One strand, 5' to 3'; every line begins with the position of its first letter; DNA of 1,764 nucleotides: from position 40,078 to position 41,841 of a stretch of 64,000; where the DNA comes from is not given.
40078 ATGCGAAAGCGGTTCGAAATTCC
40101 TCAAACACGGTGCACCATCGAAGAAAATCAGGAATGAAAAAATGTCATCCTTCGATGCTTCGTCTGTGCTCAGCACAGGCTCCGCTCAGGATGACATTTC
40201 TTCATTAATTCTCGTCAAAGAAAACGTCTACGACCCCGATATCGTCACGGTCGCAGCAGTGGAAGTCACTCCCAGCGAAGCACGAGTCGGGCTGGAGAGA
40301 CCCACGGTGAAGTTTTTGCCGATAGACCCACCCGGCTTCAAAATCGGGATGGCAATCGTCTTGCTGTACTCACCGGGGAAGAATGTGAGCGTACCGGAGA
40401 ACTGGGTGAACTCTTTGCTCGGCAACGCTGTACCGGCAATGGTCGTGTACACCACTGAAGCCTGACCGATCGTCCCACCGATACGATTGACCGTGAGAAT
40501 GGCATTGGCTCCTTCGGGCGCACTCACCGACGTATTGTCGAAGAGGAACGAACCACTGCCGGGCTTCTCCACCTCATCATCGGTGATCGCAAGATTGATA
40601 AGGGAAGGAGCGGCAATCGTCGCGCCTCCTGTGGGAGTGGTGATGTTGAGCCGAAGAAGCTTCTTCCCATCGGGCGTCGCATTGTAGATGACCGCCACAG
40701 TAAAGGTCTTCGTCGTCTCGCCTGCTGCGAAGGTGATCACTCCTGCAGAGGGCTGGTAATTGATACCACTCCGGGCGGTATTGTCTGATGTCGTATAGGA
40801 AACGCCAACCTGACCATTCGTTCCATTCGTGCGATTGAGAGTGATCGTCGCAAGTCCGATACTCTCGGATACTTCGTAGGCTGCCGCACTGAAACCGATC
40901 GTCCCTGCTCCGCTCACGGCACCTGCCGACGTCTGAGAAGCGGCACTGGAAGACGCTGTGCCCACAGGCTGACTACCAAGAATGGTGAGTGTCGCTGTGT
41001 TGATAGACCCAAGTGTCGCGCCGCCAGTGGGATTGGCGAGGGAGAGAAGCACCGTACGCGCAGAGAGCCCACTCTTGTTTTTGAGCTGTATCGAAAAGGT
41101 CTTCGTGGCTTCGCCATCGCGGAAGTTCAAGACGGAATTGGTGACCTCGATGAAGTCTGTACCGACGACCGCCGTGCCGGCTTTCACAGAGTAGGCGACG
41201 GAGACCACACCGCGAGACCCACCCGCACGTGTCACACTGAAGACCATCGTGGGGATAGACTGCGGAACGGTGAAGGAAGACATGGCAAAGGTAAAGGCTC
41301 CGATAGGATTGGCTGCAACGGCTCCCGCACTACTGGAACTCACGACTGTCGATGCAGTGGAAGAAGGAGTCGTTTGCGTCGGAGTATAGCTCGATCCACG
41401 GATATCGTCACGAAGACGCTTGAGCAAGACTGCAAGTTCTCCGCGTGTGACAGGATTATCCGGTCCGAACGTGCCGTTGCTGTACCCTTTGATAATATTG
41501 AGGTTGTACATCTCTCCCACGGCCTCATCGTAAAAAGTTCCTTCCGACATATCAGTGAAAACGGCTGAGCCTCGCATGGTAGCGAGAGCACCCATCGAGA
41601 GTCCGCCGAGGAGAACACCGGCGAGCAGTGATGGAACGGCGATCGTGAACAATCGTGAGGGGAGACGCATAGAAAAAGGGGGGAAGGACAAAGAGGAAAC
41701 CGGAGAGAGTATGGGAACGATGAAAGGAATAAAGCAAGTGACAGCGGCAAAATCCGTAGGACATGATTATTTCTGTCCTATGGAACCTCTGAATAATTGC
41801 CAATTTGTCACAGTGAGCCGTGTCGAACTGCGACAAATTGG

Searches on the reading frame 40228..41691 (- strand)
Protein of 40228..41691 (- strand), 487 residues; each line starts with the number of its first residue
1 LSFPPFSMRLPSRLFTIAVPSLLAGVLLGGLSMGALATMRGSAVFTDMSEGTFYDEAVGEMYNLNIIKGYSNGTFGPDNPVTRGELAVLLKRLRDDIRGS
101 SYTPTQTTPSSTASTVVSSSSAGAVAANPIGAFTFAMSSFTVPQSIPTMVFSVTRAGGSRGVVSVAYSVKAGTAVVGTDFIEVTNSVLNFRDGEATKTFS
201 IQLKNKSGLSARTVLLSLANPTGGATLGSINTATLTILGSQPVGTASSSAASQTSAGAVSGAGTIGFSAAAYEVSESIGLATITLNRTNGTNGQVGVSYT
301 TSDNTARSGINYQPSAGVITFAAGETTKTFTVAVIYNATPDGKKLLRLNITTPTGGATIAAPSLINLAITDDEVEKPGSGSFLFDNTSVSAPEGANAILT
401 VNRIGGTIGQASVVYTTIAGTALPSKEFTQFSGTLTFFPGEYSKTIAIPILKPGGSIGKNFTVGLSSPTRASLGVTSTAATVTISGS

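Call 26: search_protein_families(library=pfam, proteins=[window:40228-41691:-], max_evalue=0.001)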
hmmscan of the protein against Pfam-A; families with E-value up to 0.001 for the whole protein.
window:40228-41691:- (487 aa): 2 families
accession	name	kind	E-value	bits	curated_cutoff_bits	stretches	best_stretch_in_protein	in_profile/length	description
PF03160.20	Calx-beta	-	1.5e-39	135.2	27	3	262-372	5-118/119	Calx-beta domain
PF00395.25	SLH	-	3.2e-13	49.9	20.8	1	45-87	2-44/44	S-layer homology domain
